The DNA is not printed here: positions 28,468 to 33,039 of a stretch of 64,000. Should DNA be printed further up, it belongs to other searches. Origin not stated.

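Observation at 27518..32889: Module of two small pilin-like proteins plus a 1423-aa protein with a prepilin-like N-terminus, convergent with the pilus operon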

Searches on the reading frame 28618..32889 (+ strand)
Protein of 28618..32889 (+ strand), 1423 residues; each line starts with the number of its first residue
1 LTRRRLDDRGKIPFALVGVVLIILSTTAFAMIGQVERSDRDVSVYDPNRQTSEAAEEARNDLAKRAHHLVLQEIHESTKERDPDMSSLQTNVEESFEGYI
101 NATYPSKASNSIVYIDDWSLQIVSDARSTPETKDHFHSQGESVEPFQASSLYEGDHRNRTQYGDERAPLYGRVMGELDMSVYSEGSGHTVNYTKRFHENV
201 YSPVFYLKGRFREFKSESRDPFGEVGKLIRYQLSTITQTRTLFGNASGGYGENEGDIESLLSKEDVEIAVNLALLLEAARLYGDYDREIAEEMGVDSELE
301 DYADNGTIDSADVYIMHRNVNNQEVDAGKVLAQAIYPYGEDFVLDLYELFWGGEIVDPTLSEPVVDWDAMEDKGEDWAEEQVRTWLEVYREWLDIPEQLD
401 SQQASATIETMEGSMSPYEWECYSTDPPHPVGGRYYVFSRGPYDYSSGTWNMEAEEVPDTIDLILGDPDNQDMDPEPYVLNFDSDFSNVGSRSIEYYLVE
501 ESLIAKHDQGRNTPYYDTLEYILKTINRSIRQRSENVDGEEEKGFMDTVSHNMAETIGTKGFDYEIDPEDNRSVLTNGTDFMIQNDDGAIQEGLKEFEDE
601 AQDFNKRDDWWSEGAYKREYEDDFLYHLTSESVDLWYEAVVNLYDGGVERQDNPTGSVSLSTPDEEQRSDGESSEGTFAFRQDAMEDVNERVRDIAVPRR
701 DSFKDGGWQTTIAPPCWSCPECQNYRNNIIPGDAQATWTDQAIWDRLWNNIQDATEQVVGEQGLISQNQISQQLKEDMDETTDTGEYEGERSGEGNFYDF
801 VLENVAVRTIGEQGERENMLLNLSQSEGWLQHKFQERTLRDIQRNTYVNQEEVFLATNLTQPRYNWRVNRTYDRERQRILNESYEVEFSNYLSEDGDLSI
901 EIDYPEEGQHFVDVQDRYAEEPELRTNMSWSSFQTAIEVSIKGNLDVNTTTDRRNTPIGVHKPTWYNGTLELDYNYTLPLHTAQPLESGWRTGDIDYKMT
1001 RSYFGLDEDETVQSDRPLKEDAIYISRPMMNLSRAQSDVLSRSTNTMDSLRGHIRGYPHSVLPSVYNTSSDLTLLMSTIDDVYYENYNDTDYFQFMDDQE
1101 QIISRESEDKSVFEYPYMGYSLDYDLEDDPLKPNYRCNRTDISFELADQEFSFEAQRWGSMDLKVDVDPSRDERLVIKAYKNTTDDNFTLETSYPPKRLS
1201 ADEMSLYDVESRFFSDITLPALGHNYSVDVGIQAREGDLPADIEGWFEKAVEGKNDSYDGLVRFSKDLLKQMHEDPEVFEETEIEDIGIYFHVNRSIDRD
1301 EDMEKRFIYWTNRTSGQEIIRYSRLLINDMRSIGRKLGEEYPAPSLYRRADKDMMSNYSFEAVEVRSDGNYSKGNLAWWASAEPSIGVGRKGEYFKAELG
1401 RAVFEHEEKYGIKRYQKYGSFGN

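Call 4: search_protein_families(library=pfam, proteins=[window:28618-32889:+], max_evalue=0.01)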
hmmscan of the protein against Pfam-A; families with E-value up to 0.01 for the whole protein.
window:28618-32889:+ (1423 aa): 1 family
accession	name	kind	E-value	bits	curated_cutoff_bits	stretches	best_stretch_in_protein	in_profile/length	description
PF23957.1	DUF7286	-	1.6e-07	30.7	27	1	7-67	2-62/1000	Family of unknown function (DUF7286)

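Call 5: search_protein_families(library=ncbifam, proteins=[window:28618-32889:+], max_evalue=0.01)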
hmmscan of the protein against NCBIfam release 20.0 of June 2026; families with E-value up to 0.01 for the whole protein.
window:28618-32889:+ (1423 aa): 0 families

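Call 8: find_homologous_proteins(query=window:28618-32889:+, max_evalue=0.001)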
Query window:28618-32889:+ (1423 aa): 12 proteins with E <= 0.001 among 7848 candidates.
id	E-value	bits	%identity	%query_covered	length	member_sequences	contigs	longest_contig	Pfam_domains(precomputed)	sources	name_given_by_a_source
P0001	0.0e+0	3280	100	100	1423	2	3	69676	PF23957.2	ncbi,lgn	ncbi:MAG: hypothetical protein ACOC55_00580 [Candidatus Natronoplasma sp.]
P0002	0.0e+0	2521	76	100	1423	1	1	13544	-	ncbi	ncbi:MAG: hypothetical protein V5A88_05835 [Candidatus Thermoplasmatota archaeon]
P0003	0.0e+0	2288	69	100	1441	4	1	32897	PF23957.2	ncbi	-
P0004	0.0e+0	2097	64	100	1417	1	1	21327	PF23957.2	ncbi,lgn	-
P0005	0.0e+0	2067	63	99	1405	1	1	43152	PF23957.2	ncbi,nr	ncbi:MAG: hypothetical protein KGY76_02570 [Candidatus Thermoplasmatota archaeon]|nr:hypothetical pr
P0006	0.0e+0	1249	42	99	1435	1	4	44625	PF23957.2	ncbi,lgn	-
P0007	5.3e-101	357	30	57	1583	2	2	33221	PF01183.27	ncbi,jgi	-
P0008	2.5e-99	352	28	73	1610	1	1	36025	-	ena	-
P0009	1.1e-35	141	23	47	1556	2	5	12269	-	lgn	-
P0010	3.3e-24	103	23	42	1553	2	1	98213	-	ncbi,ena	-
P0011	2.5e-18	83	25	61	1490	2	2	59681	-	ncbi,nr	ncbi:MAG: hypothetical protein KGI98_09545 [Euryarchaeota archaeon]|nr:hypothetical protein [Euryarc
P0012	9.9e-8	48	33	9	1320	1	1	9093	-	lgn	-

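Call 12: search_protein_families(library=pfam, alignment_id=A1, max_evalue=0.01)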
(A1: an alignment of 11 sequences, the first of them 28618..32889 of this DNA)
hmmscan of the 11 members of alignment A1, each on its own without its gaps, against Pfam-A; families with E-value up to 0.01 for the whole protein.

A. member 1, window:28618-32889:+ (1423 aa): 1 family
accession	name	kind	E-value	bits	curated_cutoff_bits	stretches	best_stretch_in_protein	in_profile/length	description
PF23957.1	DUF7286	-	1.6e-07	30.7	27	1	7-67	2-62/1000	Family of unknown function (DUF7286)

B. families by the number of members that match (of 11 scanned): 2 families
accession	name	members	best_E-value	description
PF23957.1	DUF7286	6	1.6e-07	Family of unknown function (DUF7286)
PF01183.26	Glyco_hydro_25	1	2.5e-47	Glycosyl hydrolases family 25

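Call 13: find_related_loci(query=A1, collection=genome_contigs, flank=10000)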
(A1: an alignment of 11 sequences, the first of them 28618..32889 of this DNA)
Query A1 (1423 aa) in genome_contigs; peptide patterns used: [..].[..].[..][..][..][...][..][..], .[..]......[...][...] (x = any residue, [..] = any of these).
114 stretches matched a pattern; 22 encode a relative of the query (tblastn E <= 1e-3); 21 distinct loci.
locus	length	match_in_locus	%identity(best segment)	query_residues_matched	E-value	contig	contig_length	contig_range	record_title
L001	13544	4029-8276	76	1-1420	0e+0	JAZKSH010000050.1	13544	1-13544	MAG: Thermoplasmatota archaeon isolate NA-30cm_bin.11 NODE_523_length_13544_cov_11.347098, whole genome shotgun sequence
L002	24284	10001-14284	70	6-1418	0e+0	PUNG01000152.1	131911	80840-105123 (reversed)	MAG: Thermoplasmata archaeon isolate B1Sed10_20 B1-Sed10-C17, whole genome shotgun sequence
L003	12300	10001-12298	67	1-760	0e+0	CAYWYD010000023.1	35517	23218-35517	MAG TPA_asm: uncultured Thermoplasmata archaeon isolate ERP127260_co1_119 genome assembly, contig: NODE_380_length_35517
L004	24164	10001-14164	63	1-1402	0e+0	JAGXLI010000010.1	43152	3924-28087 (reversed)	MAG: Thermoplasmatota archaeon isolate GSL_GSL3510_12 NODE_65_length_43152_cov_9.96265, whole genome shotgun sequence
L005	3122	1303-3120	76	1-605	0e+0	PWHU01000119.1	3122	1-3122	MAG: Thermoplasmata archaeon isolate T1Sed10_113R1 T1-Sed10-C44810, whole genome shotgun sequence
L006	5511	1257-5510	79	1-864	0e+0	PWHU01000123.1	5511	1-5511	MAG: Thermoplasmata archaeon isolate T1Sed10_113R1 T1-Sed10-C19428, whole genome shotgun sequence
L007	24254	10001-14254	42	7-1411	0e+0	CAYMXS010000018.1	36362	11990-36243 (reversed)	MAG TPA_asm: uncultured Thermoplasmata archaeon isolate ERP127260_co1_112 genome assembly, contig: NODE_358_length_36362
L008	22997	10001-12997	33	1-1038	1e-171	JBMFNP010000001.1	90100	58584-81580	MAG: Thermoplasmata archaeon isolate KM4338-14 NODE_1_length_90100_cov_20.135265, whole genome shotgun sequence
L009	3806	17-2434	35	193-1038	2e-149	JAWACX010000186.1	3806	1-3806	MAG: Thermoplasmata archaeon isolate QQ_201709_bins_14 QQ_201709_bins_14_scaffold_186, whole genome shotgun sequence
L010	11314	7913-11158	31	5-1046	3e-139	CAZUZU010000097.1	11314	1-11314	MAG TPA_asm: uncultured archaeon isolate SRP141376_co1_330 genome assembly, contig: NODE_10782_length_11314_cov_3.930456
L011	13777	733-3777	27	4-1038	2e-113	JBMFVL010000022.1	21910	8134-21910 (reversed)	MAG: Thermoplasmata archaeon isolate KM4348-28 NODE_22_length_21910_cov_6.160216, whole genome shotgun sequence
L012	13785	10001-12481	30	6-861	3e-105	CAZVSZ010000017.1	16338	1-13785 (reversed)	MAG TPA_asm: uncultured Thermoplasmata archaeon isolate binchicken_co164_13 genome assembly, contig: NODE_721_length_163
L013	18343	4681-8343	30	10-1029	2e-100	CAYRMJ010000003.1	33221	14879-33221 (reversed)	MAG TPA_asm: uncultured Thermoplasmata archaeon isolate SRP163575_co3_21 genome assembly, contig: NODE_1224_length_33221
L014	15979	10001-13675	29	7-1032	2e-96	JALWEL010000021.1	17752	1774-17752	MAG: DHVE2 group archaeon isolate T11_metabat1_scaf2bin.092 T11_NODE_1160_length_17752_cov_1.891915, whole genome shotgu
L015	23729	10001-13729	30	7-1081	9e-82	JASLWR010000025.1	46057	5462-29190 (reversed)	MAG: Thermoplasmatota archaeon isolate ETNP2_MAG_1 NODE_25_length_46057_cov_4.525141, whole genome shotgun sequence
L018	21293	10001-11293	24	2-393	7e-25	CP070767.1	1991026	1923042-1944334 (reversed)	MAG: Methanobacteriota archaeon isolate bin24 chromosome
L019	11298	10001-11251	24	10-395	2e-23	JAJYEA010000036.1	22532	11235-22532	MAG: Thermoplasmata archaeon isolate DBS1-1.bin134 NODE_3739_length_22532_cov_2.130998, whole genome shotgun sequence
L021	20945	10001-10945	27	9-344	5e-19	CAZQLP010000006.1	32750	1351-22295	MAG TPA_asm: uncultured Methanomassiliicoccales archaeon isolate binchicken_co228_594 genome assembly, contig: NODE_1664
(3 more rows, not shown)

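Call 16: find_homologous_proteins(query=A1, max_evalue=0.001)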
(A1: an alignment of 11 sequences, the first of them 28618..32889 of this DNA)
Query A1 (11 sequences) (1423 aa, profile of the alignment): 12 proteins with E <= 0.001 among 8000 candidates.
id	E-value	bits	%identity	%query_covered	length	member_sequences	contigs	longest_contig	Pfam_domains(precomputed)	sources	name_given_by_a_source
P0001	0.0e+0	2160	100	100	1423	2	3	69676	PF23957.2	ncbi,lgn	ncbi:MAG: hypothetical protein ACOC55_00580 [Candidatus Natronoplasma sp.]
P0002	0.0e+0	2141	76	100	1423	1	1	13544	-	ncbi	ncbi:MAG: hypothetical protein V5A88_05835 [Candidatus Thermoplasmatota archaeon]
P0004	0.0e+0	2130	64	100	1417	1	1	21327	PF23957.2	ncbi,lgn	-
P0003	0.0e+0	2126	69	100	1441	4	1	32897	PF23957.2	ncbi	-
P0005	0.0e+0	2115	63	99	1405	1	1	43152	PF23957.2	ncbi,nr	ncbi:MAG: hypothetical protein KGY76_02570 [Candidatus Thermoplasmatota archaeon]|nr:hypothetical pr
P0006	0.0e+0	1919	42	99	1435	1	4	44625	PF23957.2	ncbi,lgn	-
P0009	0.0e+0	1460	23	47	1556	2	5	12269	-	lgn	-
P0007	0.0e+0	1446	30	57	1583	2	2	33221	PF01183.27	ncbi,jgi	-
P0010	0.0e+0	1408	23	42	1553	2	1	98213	-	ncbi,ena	-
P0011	0.0e+0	1364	25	61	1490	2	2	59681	-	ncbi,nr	ncbi:MAG: hypothetical protein KGI98_09545 [Euryarchaeota archaeon]|nr:hypothetical protein [Euryarc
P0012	3.2e-47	179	33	9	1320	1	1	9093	-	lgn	-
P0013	5.0e-20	89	24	9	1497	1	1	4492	PF00082.28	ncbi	ncbi:MAG: S8 family peptidase, partial [Candidatus Thermoplasmatota archaeon]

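Call 39: search_protein_representatives(protein=window:28618-32217:+)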
Query: 1200 residues. Proteins with E-value up to 0.001 (for the whole library): 132; up to 1e-10: 72; up to 1e-30: 20. The best 132 are listed.
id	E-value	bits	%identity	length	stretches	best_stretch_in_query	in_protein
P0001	0.0e+00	2761.0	100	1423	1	1-1200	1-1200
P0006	0.0e+00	1108.3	46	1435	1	7-1197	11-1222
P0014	3.9e-123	428.9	33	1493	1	6-1006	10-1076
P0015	3.0e-122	426.0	35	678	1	3-683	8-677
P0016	7.6e-111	388.3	34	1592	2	8-767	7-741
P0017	6.3e-107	375.3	28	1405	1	4-1031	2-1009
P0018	1.0e-103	364.6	34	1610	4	10-409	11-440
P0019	2.5e-80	287.2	30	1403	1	9-1011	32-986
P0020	6.0e-79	282.6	29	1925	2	10-643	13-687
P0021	8.6e-74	265.5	34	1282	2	299-696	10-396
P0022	1.4e-71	258.2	32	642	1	8-644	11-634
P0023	1.1e-61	225.5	29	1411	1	157-1011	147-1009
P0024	1.4e-61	225.1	27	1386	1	167-1128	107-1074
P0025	4.3e-59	216.8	27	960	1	11-947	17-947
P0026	8.1e-56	206.0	36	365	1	8-381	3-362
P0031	1.9e-27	112.1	27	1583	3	9-415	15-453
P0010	6.8e-25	103.6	29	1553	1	169-585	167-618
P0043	1.6e-19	85.8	27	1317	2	5-293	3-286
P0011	5.3e-19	84.0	29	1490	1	196-527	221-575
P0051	6.5e-18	80.5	24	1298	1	6-351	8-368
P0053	4.1e-17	77.8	28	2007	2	5-358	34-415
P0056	2.0e-16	75.5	25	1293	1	9-360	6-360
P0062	4.8e-15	70.9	25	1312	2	7-350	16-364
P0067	7.3e-14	67.0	26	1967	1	7-342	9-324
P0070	1.2e-12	63.0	24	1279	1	5-357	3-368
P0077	8.0e-11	57.0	25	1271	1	7-346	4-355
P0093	2.7e-09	51.9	26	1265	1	5-350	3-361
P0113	2.3e-07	45.5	29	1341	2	4-124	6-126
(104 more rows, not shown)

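Call 40: search_protein_families(library=pfam, proteins=[P0043, P0051, P0056, P0062, P0070, P0077, P0093], max_evalue=0.001)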
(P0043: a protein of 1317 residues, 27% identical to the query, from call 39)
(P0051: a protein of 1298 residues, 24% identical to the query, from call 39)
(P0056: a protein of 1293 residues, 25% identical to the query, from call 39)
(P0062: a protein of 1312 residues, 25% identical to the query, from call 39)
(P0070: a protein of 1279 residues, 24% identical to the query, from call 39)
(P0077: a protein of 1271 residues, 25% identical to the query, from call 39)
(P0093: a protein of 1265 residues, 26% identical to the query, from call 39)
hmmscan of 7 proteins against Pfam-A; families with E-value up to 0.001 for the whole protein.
P0043 (1317 aa): 0 families

P0051 (1298 aa): 0 families

P0056 (1293 aa): 0 families

P0062 (1312 aa): 0 families

P0070 (1279 aa): 0 families

P0077 (1271 aa): 0 families

P0093 (1265 aa): 1 family
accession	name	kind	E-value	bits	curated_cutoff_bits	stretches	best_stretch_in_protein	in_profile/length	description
PF23957.1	DUF7286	-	1.9e-06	27.1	27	1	5-45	2-42/1000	Family of unknown function (DUF7286)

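Call 44: list_cluster_members(proteins=[P0014, P0017, P0020, P0031, P0043, P0051, P0053, P0067, P0093, P0113])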
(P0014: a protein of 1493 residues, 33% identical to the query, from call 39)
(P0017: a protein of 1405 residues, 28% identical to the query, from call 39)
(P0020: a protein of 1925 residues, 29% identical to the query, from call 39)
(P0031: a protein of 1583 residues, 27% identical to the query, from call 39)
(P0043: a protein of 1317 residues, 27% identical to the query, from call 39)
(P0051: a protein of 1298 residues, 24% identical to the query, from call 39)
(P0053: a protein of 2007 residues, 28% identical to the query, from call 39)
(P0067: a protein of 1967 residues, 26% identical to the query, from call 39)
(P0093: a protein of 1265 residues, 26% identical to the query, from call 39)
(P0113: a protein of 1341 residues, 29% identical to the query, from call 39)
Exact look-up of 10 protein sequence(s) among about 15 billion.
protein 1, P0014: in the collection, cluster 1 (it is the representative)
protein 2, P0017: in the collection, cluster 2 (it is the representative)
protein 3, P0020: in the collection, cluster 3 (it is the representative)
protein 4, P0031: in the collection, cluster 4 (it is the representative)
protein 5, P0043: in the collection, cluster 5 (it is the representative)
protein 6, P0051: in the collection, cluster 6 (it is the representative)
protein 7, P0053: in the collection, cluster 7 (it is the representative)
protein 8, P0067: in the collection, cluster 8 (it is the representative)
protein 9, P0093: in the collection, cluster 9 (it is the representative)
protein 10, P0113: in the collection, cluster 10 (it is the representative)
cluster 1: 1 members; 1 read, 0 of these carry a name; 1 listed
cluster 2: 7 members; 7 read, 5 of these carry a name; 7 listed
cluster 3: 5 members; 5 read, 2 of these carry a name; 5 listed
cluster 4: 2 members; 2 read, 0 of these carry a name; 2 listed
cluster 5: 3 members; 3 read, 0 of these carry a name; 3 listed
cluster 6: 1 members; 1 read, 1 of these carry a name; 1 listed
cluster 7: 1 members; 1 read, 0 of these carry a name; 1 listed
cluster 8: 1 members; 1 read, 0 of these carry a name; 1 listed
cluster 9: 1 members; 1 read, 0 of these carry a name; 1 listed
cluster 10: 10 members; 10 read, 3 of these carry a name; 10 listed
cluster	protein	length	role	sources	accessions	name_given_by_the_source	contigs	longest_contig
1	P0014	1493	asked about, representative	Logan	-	-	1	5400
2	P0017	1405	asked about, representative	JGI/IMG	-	hypothetical protein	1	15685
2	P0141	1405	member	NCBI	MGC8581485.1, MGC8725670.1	MAG: hypothetical protein ACP5RS_03740 [Thermoplasmata archaeon]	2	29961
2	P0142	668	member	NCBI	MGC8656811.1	MAG: hypothetical protein ACP5UL_03585, partial [Thermoplasmata archaeon]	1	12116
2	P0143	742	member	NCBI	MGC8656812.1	MAG: hypothetical protein ACP5UL_03590, partial [Thermoplasmata archaeon]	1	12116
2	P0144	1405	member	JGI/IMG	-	hypothetical protein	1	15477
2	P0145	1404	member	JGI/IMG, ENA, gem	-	-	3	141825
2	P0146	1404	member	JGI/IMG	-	-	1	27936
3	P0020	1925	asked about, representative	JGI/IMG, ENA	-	-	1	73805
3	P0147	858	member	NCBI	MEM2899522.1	MAG: hypothetical protein QXT63_01910, partial [Thermoplasmata archaeon]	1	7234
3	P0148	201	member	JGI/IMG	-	hypothetical protein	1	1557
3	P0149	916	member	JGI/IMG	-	-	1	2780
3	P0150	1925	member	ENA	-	-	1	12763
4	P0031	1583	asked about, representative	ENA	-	-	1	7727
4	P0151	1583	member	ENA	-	-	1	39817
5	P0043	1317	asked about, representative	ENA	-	-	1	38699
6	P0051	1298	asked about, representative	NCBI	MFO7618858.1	MAG: hypothetical protein R6W91_04300 [Thermoplasmata archaeon]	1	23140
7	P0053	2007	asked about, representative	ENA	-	-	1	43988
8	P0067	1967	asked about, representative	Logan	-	-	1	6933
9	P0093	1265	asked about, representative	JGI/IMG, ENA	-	-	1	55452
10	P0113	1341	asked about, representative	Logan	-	-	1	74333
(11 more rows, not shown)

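Call 51: find_encoding_contigs(protein=P0010, flank=10000, max_places=2)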
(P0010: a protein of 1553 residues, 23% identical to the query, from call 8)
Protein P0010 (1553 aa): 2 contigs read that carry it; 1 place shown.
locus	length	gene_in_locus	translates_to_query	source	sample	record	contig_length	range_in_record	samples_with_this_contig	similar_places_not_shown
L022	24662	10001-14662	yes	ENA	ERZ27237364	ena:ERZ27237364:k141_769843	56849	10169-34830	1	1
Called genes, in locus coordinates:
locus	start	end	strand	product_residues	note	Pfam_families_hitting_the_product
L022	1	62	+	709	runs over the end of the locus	PF00437:T2SSE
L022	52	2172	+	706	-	-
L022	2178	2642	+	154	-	-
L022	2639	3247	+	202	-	-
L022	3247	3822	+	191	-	-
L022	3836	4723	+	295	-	-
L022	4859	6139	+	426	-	PF00108:Thiolase_N, PF02803:Thiolase_C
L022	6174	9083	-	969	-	PF02369:Big_1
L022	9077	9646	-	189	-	-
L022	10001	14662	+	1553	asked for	-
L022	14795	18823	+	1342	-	PF12671:Amidase_6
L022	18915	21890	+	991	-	PF18911:PKD_4 (faint)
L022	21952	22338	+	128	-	-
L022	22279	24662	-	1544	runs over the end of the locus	-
